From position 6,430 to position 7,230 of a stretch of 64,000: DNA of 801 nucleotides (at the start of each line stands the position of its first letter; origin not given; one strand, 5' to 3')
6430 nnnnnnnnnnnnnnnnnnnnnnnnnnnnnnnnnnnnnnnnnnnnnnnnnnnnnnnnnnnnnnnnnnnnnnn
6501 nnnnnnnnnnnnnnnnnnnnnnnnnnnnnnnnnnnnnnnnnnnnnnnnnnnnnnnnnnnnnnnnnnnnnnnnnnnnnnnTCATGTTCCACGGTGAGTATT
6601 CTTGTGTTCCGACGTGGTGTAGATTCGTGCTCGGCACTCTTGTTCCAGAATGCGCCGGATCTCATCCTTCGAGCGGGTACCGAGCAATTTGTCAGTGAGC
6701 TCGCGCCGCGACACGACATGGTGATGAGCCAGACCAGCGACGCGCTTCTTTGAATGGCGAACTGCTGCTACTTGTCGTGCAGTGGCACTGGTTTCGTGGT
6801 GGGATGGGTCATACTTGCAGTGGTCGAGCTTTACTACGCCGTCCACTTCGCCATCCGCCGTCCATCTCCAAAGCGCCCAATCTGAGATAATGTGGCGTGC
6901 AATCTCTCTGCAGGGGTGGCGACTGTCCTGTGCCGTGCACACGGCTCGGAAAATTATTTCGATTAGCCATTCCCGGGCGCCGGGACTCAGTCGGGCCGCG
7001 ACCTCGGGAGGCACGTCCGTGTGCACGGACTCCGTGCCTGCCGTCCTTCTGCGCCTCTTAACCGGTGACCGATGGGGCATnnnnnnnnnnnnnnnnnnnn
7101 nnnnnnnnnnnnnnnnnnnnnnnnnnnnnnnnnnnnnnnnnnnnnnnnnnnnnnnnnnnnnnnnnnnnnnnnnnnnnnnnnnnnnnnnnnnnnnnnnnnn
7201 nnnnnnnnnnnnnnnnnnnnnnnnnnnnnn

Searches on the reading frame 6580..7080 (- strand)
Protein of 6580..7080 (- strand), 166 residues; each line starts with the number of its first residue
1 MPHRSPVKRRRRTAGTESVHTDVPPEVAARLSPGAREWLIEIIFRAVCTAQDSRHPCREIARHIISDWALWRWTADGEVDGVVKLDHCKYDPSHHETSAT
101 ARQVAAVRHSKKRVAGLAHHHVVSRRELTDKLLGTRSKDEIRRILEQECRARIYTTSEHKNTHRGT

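Call 9: search_protein_families(library=pfam, proteins=[window:6580-7080:-], max_evalue=0.1)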
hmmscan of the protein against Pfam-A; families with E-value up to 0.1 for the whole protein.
window:6580-7080:- (166 aa): 0 families

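Call 10: search_protein_families(library=padloc, proteins=[window:6580-7080:-], max_evalue=0.1)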
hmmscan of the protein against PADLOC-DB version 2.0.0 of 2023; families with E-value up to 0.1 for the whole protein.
window:6580-7080:- (166 aa): 0 families

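Call 14: find_homologous_proteins(query=window:6580-7080:-)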
Query window:6580-7080:-: 59 candidates shared short words with the query, none scored E <= 0.001.

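Call 22: search_protein_families(library=ncbifam, proteins=[window:6580-7080:-], max_evalue=1)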
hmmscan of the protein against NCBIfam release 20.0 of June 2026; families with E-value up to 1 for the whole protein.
window:6580-7080:- (166 aa): 0 families

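Call 23: search_protein_families(library=phrogs, proteins=[window:6580-7080:-], max_evalue=1)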
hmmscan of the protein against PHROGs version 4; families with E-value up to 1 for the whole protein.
window:6580-7080:- (166 aa): 1 family
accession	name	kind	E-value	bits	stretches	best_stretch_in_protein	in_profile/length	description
phrog_7061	-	DNA, RNA and nucleotide metabolism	0.0043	18.5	0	28-64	22-54/70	HTH DNA binding protein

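Call 52: search_protein_representatives(protein=window:6580-7080:-)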
Query: 166 residues. Proteins with E-value up to 0.001 (for the whole library): 52; up to 1e-10: 7; up to 1e-30: 1. The best 52 are listed.
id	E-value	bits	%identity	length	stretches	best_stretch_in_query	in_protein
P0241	3.2e-38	147.5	50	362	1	27-166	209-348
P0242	3.5e-19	85.5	49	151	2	30-86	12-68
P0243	6.4e-15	71.7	41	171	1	37-160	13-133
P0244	4.4e-14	69.0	45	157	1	24-163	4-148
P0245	9.2e-13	64.7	40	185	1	31-158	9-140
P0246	2.7e-12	63.2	43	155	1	41-161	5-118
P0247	4.1e-11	59.3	39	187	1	32-159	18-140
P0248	2.4e-10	56.8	37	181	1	34-159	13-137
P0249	3.0e-10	56.5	37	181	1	34-158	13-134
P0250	5.2e-10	55.7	38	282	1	18-161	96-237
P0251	6.5e-10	55.4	39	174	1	32-159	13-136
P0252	6.9e-10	55.3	34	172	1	24-159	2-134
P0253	8.1e-10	55.1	37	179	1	32-161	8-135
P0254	1.9e-09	53.9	38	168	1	25-159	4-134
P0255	2.2e-09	53.7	36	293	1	12-160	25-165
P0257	3.3e-09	53.1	37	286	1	31-161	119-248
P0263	2.9e-07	46.8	28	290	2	22-163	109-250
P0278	9.3e-06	41.9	35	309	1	32-158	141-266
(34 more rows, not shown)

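Call 53: search_protein_families(library=pfam, proteins=[P0241, P0243, P0244, P0245, P0247, P0250, P0255, P0257, P0263, P0278], max_evalue=0.1)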
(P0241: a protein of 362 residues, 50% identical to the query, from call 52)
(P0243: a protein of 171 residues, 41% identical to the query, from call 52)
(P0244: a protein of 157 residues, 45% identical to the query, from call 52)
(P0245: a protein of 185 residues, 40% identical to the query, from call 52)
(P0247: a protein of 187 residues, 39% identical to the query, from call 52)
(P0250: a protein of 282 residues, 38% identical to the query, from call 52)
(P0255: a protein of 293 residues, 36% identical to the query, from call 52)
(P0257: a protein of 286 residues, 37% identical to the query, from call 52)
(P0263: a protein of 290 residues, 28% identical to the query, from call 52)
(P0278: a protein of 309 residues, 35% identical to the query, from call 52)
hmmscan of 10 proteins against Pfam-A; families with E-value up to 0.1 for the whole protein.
P0241 (362 aa): 0 families

P0243 (171 aa): 1 family
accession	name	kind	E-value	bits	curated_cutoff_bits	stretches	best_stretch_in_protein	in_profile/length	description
PF19204.5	DUF5876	-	0.023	13.5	25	1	55-113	311-370/566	Family of unknown function (DUF5876)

P0244 (157 aa): 0 families

P0245 (185 aa): 1 family
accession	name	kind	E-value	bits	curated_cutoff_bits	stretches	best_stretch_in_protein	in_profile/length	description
PF07299.16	EF-G-binding_N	-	0.071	14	27.1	0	75-135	21-80/83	Elongation factor G-binding protein, N-terminal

P0247 (187 aa): 0 families

P0250 (282 aa): 0 families

P0255 (293 aa): 0 families

P0257 (286 aa): 0 families

P0263 (290 aa): 0 families

P0278 (309 aa): 0 families

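Call 55: find_encoding_contigs(protein=P0241, flank=5000, max_places=4)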
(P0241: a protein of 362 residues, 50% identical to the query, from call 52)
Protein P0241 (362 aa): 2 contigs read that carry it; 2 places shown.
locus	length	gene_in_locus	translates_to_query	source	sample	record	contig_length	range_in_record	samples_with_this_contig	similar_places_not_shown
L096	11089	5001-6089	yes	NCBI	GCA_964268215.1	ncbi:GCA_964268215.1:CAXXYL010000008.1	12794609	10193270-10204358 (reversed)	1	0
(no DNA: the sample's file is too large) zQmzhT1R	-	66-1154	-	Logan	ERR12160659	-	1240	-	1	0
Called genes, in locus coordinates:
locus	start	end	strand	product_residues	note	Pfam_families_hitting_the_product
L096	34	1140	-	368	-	-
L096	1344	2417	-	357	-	-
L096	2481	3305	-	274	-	-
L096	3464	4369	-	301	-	-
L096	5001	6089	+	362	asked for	-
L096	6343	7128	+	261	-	PF13495:Phage_int_SAM_4, PF00589:Phage_integrase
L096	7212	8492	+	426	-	PF14319:Zn_Tnp_IS91, PF04986:Y2_Tnp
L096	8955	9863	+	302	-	PF00027:cNMP_binding, PF10137:CAP12-PCTIR_TIR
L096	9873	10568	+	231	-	-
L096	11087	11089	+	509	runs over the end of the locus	PF00078:RVT_1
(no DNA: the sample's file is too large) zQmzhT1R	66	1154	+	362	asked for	-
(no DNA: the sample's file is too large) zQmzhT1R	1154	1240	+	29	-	?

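Call 56: search_solved_structures(query=A4, max_evalue=10, show_alignments=2)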
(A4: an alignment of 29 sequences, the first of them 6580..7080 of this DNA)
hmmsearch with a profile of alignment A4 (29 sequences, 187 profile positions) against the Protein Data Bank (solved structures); distinct sequences matched with E-value up to 10: 4.
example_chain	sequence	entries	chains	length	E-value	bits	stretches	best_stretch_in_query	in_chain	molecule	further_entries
11bq_2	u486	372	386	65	1.2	11.8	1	85-119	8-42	50S ribosomal protein L35 | Large ribosomal subunit protein bL35 | 50S ribosomal protein L33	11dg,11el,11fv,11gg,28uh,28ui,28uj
6by1_C4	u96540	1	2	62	1.2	11.7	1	85-119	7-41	50S ribosomal protein L35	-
10qm_l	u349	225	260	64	1.3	11.6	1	85-119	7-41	Large ribosomal subunit protein bL35 | 50S ribosomal protein L35 | 50S ribosomal protein bL35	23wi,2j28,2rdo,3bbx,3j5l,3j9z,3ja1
9l08_A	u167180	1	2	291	2.1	11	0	7-41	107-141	Covalently Connected Cytochrome c555 trimer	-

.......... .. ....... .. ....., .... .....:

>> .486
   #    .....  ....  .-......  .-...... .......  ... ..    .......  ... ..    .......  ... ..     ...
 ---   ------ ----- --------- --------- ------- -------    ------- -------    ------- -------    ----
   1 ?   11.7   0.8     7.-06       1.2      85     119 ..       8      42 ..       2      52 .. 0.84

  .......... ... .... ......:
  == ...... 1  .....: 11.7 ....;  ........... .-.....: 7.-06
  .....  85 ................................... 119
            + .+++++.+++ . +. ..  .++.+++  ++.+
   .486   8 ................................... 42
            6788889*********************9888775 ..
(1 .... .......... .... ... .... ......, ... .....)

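Call 63: find_related_loci(query=A4, collection=viral_contigs, flank=5000)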
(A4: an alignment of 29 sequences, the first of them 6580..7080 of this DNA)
Query A4 (166 aa) in viral_contigs; peptide patterns used: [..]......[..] (x = any residue, [..] = any of these).
13 stretches matched a pattern, but none encodes a relative of the query by tblastn (E <= 1e-3).

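Call 64: find_encoding_contigs(protein=P0244, flank=5000, max_places=4)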
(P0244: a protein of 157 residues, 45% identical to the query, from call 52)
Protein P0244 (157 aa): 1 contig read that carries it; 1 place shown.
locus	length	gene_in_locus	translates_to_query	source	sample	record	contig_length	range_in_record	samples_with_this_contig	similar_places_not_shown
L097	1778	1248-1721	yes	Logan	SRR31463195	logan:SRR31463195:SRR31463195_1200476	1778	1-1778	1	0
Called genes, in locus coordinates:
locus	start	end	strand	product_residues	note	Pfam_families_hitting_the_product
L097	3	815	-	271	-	?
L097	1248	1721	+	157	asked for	-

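Call 65: find_encoding_contigs(protein=P0243, flank=5000, max_places=4)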
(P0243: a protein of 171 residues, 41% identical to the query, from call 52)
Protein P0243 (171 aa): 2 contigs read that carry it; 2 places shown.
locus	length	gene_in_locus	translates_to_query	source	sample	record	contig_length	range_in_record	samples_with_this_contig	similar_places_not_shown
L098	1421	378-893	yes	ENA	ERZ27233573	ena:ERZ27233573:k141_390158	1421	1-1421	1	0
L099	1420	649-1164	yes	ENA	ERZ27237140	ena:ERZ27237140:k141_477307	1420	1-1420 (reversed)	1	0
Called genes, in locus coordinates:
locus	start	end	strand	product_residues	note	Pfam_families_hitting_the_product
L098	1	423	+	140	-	?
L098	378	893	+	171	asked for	-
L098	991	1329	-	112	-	-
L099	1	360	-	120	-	?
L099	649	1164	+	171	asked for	-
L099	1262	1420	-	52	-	?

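Call 66: find_encoding_contigs(protein=P0245, flank=5000, max_places=4)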
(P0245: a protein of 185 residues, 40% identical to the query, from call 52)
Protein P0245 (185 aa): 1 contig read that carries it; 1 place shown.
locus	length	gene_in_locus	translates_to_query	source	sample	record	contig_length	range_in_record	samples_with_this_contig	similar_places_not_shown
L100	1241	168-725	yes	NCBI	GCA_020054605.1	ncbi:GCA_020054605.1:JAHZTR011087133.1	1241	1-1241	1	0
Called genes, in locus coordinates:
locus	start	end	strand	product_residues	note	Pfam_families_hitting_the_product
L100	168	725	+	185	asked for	-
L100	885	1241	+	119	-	?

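Call 78: search_protein_families(library=padloc, alignment_id=A4, max_evalue=0.01)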
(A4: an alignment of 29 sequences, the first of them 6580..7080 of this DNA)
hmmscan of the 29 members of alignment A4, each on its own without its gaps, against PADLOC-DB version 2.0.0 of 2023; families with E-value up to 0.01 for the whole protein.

A. member 1, window:6580-7080:- (166 aa): 0 families

B. families by the number of members that match (of 29 scanned): 0 families

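Call 93: search_protein_families(library=pfam, proteins=[L096:8955-9860:+], max_evalue=0.001)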
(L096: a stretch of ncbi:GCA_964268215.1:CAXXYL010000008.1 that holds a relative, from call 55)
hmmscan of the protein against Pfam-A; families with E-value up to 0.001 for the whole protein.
L096:8955-9860:+ (302 aa): 2 families
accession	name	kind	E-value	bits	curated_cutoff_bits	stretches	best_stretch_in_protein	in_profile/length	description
PF10137.14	CAP12-PCTIR_TIR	-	4.1e-27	95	24.7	1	155-273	2-117/119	CAP12/Pycsar effector protein, TIR domain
PF00027.35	cNMP_binding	-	8.5e-11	42.1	27.5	1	43-123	4-88/89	Cyclic nucleotide-binding domain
